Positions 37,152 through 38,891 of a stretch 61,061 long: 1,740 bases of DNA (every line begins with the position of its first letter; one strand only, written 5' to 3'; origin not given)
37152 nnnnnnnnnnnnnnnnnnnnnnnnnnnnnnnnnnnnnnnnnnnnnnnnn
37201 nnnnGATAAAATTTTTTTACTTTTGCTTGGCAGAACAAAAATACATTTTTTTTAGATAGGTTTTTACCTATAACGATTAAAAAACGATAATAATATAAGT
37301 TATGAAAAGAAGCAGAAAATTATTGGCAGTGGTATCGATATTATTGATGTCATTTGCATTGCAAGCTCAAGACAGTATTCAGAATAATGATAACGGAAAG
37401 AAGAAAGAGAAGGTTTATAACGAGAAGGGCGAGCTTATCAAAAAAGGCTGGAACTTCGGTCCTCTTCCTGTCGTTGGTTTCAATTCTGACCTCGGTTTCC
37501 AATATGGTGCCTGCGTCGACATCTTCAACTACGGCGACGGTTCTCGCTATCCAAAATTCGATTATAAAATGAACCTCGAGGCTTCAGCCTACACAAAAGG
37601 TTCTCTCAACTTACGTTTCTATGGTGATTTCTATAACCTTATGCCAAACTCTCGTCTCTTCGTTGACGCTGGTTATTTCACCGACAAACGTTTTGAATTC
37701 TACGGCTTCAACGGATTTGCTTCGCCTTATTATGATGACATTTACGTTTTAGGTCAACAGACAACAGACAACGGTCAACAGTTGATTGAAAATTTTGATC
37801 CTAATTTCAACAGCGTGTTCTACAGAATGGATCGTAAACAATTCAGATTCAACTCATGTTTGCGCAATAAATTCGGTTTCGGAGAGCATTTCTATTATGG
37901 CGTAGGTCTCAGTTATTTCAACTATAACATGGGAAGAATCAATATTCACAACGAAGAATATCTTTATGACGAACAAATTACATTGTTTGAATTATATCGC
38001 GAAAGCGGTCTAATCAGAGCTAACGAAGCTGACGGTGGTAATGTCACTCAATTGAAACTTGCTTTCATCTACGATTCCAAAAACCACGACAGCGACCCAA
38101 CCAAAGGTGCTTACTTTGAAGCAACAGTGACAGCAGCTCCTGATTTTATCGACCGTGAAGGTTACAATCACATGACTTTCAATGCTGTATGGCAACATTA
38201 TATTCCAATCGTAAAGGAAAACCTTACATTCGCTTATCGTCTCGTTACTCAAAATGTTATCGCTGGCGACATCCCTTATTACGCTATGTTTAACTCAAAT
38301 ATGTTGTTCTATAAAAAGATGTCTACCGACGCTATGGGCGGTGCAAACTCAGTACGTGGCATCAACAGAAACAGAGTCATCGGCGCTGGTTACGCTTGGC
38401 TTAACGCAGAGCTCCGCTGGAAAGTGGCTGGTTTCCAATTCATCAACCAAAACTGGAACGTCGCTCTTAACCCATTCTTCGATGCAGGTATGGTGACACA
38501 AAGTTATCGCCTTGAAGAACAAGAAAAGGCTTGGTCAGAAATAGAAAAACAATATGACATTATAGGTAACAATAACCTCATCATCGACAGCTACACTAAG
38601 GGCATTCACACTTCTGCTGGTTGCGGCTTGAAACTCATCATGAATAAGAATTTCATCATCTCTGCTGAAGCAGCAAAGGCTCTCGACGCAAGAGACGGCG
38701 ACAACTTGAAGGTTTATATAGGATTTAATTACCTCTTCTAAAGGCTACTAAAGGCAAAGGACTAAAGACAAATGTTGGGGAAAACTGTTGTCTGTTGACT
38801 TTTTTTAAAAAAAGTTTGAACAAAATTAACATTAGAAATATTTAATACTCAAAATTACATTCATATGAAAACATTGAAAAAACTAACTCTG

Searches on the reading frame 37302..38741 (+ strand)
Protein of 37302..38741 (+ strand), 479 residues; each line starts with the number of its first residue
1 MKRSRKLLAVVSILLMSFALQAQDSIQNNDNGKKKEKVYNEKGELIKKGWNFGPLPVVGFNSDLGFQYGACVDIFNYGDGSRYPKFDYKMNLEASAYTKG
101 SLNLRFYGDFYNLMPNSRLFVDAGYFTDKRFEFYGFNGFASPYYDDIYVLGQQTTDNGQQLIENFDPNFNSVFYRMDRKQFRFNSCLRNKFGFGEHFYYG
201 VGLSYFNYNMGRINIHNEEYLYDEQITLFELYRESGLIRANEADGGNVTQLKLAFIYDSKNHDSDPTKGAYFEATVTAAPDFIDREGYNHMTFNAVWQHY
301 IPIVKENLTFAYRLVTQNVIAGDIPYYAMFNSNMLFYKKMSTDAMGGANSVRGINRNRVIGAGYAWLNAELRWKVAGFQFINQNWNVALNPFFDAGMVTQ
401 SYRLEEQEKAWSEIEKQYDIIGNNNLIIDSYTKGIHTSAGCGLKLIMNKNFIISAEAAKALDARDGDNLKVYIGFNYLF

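Call 42: search_protein_families(library=pfam, proteins=[window:37302-38741:+], max_evalue=0.001)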
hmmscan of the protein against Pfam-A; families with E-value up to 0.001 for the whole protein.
window:37302-38741:+ (479 aa): 1 family
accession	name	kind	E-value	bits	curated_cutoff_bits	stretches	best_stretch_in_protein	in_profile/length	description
PF03865.19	ShlB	-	0.00042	20.3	22.7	0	331-403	230-296/311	Haemolysin secretion/activation protein ShlB/FhaC/HecB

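Call 43: search_protein_families(library=ncbifam, proteins=[window:37302-38741:+], max_evalue=0.01)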
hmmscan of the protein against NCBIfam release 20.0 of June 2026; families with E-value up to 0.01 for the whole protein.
window:37302-38741:+ (479 aa): 1 family
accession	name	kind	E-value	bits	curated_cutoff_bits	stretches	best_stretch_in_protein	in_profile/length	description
NF047779.1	Omp85_fam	subfamily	1.9e-80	271.4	200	1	47-479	2-423/423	Omp85 family outer membrane protein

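Call 45: list_cluster_members(proteins=[window:37302-38741:+, window:21533-23101:-, window:23639-25375:-, P0004, P0008, P0006, P0002, P0003, P0007, P0018])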
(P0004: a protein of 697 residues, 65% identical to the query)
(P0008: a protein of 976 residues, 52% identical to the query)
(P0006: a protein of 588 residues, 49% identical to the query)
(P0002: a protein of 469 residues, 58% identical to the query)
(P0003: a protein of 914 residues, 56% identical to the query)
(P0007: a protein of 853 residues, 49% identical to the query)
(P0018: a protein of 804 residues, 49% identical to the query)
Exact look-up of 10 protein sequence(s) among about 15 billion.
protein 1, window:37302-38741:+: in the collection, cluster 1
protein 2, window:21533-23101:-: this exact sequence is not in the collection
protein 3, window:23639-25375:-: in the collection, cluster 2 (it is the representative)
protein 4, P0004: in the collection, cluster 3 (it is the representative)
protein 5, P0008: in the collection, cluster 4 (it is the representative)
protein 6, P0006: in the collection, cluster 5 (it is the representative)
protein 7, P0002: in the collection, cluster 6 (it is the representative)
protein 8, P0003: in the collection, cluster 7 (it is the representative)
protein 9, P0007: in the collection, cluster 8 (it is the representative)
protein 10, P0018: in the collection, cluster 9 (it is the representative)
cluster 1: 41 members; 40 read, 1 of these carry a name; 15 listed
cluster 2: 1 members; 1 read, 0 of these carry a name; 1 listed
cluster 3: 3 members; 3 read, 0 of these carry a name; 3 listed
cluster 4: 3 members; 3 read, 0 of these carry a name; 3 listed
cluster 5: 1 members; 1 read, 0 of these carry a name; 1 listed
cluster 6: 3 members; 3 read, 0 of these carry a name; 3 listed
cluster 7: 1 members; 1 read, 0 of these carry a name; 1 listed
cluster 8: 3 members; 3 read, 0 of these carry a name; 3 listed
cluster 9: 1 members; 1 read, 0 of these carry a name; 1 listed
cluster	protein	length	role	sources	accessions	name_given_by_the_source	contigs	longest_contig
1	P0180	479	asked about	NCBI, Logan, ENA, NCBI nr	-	-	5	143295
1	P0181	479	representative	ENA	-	-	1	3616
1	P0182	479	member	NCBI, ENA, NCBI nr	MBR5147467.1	MAG: hypothetical protein IKW54_07580 [Bacteroidales bacterium] | hypothetical protein [Bacteroidales bacterium]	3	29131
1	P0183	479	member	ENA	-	-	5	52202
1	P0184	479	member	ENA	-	-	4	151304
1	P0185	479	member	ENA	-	-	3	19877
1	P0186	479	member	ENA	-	-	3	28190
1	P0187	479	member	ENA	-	-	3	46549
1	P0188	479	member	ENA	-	-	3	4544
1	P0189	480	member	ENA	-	-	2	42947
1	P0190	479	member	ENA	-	-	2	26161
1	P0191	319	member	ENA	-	-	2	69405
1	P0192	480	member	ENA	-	-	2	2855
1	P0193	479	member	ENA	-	-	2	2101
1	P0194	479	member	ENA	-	-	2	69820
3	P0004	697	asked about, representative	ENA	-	-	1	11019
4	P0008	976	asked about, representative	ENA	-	-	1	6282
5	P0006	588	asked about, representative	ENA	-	-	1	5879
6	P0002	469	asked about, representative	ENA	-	-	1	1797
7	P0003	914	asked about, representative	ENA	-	-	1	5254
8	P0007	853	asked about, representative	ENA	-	-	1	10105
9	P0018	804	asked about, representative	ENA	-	-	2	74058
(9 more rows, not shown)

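Call 49: find_encoding_contigs(protein=P0191, flank=1500, max_places=3)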
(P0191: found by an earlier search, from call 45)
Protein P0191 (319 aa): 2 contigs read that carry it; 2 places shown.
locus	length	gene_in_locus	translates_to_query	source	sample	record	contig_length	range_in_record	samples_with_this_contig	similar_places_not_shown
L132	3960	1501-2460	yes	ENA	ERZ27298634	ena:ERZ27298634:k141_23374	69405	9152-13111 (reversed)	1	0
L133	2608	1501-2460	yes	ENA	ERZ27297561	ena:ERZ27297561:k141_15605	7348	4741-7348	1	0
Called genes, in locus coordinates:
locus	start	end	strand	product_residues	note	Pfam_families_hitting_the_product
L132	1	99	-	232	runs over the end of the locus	PF00590:TP_methylase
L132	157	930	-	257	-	-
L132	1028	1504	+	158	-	-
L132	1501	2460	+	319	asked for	PF01103:Omp85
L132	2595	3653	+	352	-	PF00710:Asparaginase, PF17763:Asparaginase_C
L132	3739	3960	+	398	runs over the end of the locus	PF07396:Porin_O_P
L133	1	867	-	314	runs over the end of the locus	-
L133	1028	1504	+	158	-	-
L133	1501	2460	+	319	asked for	PF01103:Omp85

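Call 52: find_encoding_contigs(protein=P0184, flank=1500, max_places=2)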
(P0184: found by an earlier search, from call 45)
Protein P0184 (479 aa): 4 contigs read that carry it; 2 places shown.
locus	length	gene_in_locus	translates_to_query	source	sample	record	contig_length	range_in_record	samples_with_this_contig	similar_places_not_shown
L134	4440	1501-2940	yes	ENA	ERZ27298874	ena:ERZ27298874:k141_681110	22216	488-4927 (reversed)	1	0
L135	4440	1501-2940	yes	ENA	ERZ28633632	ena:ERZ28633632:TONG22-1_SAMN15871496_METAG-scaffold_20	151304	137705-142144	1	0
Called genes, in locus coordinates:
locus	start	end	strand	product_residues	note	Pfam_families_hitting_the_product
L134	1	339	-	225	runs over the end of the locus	PF00590:TP_methylase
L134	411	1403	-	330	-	-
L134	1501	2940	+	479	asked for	-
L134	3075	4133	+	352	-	PF00710:Asparaginase, PF17763:Asparaginase_C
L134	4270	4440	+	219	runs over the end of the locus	?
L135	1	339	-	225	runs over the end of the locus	PF00590:TP_methylase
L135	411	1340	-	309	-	-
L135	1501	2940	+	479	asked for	-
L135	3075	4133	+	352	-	PF00710:Asparaginase, PF17763:Asparaginase_C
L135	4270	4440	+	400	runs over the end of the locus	PF07396:Porin_O_P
